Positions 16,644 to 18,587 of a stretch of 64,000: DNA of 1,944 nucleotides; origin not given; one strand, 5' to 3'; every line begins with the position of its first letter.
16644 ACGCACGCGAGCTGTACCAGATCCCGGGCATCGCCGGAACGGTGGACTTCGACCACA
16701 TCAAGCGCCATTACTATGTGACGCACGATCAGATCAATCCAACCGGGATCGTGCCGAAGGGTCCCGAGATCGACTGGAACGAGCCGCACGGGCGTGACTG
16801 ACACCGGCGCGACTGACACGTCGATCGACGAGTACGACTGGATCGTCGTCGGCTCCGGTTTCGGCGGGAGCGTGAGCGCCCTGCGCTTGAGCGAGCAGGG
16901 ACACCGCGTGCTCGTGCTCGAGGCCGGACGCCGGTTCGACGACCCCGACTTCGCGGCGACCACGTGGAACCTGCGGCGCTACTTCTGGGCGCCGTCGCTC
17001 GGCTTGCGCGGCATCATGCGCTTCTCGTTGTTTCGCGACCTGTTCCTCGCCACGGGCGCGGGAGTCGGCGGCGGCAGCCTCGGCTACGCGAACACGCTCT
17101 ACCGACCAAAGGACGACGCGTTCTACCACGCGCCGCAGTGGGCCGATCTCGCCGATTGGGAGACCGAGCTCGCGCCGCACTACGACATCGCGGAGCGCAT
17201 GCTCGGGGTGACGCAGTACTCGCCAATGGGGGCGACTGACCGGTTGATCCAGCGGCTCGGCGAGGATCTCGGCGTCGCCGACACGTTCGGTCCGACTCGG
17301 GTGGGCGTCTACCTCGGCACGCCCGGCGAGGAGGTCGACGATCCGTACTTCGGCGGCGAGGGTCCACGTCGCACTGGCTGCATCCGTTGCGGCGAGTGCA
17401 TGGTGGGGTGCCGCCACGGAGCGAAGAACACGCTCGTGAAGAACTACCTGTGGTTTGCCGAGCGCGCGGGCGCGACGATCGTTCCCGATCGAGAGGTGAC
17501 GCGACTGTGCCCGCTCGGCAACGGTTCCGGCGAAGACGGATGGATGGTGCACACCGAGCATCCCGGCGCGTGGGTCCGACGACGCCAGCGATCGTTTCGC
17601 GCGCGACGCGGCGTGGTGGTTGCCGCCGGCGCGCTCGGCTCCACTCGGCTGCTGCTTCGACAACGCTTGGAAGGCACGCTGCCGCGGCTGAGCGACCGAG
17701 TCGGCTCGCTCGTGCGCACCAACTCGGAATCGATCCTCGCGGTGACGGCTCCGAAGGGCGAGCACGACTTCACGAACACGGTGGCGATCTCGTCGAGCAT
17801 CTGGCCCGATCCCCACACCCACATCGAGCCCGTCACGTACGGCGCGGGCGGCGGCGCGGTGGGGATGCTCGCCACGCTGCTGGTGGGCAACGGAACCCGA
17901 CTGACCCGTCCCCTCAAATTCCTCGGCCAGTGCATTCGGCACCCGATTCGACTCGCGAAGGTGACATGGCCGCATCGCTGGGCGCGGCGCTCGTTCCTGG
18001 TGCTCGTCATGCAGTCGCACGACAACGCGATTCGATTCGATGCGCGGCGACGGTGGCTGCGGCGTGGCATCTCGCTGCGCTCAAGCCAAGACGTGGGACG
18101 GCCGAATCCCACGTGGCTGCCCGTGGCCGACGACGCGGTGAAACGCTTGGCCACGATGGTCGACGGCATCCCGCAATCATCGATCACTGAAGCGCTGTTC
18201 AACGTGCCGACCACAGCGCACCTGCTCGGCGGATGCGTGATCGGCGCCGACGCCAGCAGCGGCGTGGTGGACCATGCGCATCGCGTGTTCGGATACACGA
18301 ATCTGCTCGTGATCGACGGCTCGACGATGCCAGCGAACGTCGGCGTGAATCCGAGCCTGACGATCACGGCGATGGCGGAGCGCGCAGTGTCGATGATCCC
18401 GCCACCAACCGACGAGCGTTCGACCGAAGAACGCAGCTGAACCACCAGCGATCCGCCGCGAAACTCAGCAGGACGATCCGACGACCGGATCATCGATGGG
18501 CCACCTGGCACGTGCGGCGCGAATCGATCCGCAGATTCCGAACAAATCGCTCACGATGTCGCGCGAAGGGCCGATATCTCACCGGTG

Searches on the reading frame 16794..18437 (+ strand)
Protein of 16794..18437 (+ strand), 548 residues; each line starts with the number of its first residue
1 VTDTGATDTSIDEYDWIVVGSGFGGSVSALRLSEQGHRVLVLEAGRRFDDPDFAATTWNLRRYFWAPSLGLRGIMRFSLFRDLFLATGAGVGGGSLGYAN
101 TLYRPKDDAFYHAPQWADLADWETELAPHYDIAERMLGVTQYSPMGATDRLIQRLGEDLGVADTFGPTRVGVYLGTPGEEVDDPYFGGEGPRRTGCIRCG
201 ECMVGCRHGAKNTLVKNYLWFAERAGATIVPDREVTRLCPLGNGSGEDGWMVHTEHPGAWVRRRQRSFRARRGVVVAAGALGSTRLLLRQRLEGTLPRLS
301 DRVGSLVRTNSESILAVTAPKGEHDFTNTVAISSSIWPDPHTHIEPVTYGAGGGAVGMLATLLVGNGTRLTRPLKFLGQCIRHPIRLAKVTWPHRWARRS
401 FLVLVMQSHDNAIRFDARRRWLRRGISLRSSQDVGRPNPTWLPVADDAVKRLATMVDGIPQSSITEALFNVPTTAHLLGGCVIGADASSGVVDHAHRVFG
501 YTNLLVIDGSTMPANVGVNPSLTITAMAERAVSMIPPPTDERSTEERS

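Call 28: search_protein_families(library=pfam, proteins=[window:16794-18437:+], max_evalue=0.001)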
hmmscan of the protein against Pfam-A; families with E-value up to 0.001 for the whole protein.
window:16794-18437:+ (548 aa): 5 families
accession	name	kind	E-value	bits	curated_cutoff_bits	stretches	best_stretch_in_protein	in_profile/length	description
PF05199.19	GMC_oxred_C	-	1.1e-15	58.8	24.6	1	470-528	81-139/139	GMC oxidoreductase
PF00732.25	GMC_oxred_N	-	4.8e-11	43.3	23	1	195-289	110-199/218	GMC oxidoreductase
PF01266.30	DAO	-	1.3e-08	35.2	27.9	1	15-310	1-232/353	FAD dependent oxidoreductase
PF00890.30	FAD_binding_2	-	5.1e-07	29.7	20.4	1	15-48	1-34/414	FAD binding domain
PF13450.12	NAD_binding_8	-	7.3e-06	26.6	21.9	1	18-47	1-30/68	NAD(P)-binding Rossmann-like domain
